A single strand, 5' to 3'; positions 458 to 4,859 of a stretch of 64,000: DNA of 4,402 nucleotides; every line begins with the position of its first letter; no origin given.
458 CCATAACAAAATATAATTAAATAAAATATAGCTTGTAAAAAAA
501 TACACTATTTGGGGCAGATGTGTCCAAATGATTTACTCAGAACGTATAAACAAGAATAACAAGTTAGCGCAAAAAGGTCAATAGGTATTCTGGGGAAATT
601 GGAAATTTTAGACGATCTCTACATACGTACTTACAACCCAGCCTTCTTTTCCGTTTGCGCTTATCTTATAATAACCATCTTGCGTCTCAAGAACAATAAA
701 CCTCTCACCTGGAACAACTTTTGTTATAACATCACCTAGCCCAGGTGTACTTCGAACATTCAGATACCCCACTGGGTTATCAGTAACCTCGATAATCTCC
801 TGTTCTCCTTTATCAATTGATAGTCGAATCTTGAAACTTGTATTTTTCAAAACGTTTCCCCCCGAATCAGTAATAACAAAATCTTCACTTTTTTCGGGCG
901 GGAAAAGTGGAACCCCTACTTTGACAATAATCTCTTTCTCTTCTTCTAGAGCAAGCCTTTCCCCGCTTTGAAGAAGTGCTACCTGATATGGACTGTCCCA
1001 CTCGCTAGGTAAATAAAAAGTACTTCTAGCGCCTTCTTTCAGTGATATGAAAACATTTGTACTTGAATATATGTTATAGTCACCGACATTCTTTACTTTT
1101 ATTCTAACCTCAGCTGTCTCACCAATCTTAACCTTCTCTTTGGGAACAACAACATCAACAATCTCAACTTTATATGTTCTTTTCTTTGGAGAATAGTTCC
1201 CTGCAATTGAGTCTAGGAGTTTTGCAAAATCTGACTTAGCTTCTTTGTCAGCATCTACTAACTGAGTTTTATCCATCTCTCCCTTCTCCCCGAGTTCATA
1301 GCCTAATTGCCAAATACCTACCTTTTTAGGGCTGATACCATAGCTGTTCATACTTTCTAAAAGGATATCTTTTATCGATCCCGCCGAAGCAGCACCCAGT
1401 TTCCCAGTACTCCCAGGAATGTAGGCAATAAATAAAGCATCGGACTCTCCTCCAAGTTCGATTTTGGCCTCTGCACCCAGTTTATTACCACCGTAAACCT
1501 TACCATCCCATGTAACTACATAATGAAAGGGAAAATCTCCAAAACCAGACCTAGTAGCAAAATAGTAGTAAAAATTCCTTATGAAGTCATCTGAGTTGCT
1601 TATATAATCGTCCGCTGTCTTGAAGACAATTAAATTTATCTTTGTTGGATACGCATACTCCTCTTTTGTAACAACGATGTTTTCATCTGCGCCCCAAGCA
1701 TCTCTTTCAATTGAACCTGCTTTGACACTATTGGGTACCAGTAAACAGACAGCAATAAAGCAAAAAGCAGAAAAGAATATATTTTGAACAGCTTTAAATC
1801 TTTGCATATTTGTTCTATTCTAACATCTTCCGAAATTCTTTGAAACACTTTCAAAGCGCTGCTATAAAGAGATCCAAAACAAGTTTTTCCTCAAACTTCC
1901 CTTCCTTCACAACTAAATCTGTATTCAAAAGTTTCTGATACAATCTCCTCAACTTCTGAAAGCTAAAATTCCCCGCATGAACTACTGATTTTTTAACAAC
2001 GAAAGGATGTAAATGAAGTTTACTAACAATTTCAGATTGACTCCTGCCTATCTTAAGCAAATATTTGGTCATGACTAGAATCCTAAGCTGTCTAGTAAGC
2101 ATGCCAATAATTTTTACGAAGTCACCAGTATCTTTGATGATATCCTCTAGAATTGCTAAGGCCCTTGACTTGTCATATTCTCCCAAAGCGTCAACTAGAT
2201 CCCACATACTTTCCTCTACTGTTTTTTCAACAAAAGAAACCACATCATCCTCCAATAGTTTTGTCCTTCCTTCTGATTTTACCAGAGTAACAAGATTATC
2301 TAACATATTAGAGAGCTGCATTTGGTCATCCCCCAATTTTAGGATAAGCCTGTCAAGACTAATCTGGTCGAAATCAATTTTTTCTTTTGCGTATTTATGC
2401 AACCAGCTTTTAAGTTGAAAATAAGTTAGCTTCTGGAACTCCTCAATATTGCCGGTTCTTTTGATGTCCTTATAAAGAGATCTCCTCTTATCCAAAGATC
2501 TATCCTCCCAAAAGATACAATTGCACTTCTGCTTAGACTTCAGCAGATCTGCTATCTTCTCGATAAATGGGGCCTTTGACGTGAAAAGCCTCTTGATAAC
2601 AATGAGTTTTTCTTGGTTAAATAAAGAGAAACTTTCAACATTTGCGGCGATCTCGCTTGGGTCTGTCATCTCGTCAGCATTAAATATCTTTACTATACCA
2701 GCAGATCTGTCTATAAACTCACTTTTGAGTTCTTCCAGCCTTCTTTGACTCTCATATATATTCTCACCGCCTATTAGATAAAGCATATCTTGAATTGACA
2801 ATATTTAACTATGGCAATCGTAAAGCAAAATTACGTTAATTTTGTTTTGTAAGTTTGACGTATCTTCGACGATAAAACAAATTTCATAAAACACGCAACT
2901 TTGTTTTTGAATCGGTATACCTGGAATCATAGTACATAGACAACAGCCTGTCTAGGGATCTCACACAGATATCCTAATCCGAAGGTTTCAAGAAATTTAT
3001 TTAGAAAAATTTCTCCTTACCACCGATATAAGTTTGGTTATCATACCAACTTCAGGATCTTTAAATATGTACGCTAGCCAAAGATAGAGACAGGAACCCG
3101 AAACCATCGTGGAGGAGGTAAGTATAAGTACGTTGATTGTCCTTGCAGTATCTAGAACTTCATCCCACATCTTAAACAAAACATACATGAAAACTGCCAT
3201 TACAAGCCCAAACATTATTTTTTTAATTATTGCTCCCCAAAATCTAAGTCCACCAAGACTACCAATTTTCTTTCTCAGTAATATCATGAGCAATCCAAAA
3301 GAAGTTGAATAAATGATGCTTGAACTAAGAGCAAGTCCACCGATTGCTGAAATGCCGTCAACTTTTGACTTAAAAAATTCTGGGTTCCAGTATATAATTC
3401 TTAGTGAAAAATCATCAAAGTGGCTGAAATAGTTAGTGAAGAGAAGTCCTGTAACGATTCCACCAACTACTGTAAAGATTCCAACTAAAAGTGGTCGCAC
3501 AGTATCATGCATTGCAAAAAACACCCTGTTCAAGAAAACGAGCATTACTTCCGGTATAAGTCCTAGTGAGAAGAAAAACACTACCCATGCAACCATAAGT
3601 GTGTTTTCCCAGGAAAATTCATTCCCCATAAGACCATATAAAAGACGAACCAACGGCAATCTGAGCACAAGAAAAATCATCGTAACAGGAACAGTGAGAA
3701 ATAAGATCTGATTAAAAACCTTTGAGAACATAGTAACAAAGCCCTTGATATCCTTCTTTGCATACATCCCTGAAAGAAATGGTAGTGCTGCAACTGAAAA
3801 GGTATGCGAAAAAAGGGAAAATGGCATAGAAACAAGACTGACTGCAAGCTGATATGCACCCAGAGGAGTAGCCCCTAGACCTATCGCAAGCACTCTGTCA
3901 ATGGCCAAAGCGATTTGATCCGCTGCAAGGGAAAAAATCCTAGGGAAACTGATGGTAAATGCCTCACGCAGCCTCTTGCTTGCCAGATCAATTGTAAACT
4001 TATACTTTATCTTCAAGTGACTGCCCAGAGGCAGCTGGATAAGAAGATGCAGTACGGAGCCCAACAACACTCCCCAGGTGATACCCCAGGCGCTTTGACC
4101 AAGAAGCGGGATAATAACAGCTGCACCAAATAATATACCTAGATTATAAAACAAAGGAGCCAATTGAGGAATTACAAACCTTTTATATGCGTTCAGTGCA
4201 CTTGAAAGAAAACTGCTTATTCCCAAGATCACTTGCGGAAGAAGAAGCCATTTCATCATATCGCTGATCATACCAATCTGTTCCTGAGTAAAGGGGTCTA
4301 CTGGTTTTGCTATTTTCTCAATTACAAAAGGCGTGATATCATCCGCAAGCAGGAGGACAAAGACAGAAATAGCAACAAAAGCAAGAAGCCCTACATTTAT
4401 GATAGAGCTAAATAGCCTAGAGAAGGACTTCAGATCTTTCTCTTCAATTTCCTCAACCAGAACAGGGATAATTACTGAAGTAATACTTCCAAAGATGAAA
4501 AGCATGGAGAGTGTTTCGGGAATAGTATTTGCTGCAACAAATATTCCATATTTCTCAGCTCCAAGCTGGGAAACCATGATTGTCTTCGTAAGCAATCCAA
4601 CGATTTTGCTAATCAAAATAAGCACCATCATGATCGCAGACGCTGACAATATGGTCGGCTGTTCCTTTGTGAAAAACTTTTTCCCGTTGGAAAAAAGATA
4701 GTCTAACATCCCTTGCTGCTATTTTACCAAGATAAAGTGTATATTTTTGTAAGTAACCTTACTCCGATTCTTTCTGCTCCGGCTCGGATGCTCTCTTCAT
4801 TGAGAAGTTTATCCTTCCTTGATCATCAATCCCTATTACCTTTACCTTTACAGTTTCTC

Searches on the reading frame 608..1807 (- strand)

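Call 65: search_protein_families(library=pfam, proteins=[window:608-1807:-], max_evalue=0.00001)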
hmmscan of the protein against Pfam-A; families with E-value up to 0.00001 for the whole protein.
window:608-1807:- (399 aa): 1 family
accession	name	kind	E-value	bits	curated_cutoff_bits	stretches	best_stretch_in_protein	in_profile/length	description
PF08239.17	SH3_3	-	2.3e-12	47.3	27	1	348-397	2-54/54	Bacterial SH3 domain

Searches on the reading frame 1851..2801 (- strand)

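Call 65: search_protein_families(library=pfam, proteins=[window:1851-2801:-], max_evalue=0.00001)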
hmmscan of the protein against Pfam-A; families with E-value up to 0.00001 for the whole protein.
window:1851-2801:- (316 aa): 1 family
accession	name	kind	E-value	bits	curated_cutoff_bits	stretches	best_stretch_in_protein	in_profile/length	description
PF21694.2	DNA_pol3_delta_C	-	1.7e-29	102.7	27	1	196-314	1-119/121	DNA polymerase III delta subunit, C-terminal domain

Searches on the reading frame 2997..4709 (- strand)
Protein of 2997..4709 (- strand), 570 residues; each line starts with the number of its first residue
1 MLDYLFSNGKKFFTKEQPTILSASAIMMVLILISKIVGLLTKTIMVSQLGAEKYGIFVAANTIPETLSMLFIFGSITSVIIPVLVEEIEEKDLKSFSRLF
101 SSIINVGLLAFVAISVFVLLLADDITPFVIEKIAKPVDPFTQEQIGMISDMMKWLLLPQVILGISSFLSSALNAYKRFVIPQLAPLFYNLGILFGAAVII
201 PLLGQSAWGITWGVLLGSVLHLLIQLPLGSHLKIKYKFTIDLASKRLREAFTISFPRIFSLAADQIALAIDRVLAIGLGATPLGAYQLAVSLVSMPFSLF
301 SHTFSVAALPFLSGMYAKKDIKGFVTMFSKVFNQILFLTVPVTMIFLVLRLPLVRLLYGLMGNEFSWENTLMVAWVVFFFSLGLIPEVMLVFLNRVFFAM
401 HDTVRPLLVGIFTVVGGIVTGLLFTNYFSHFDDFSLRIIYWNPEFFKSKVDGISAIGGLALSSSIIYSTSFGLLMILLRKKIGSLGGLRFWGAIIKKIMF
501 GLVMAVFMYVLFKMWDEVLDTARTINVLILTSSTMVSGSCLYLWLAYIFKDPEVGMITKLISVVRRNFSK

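Call 65: search_protein_families(library=pfam, proteins=[window:2997-4709:-], max_evalue=0.00001)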
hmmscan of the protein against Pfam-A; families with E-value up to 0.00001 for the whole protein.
window:2997-4709:- (570 aa): 3 families
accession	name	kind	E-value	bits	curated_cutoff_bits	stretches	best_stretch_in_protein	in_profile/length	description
PF03023.19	MurJ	-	1.6e-50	172.5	27.4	1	47-431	3-378/451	Lipid II flippase MurJ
PF13440.11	Polysacc_synt_3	-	1.8e-11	44.2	23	1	183-359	116-285/293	Polysaccharide biosynthesis protein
PF01943.22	Polysacc_synt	-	1.5e-08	34.8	28.2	1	25-313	6-271/274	Polysaccharide biosynthesis protein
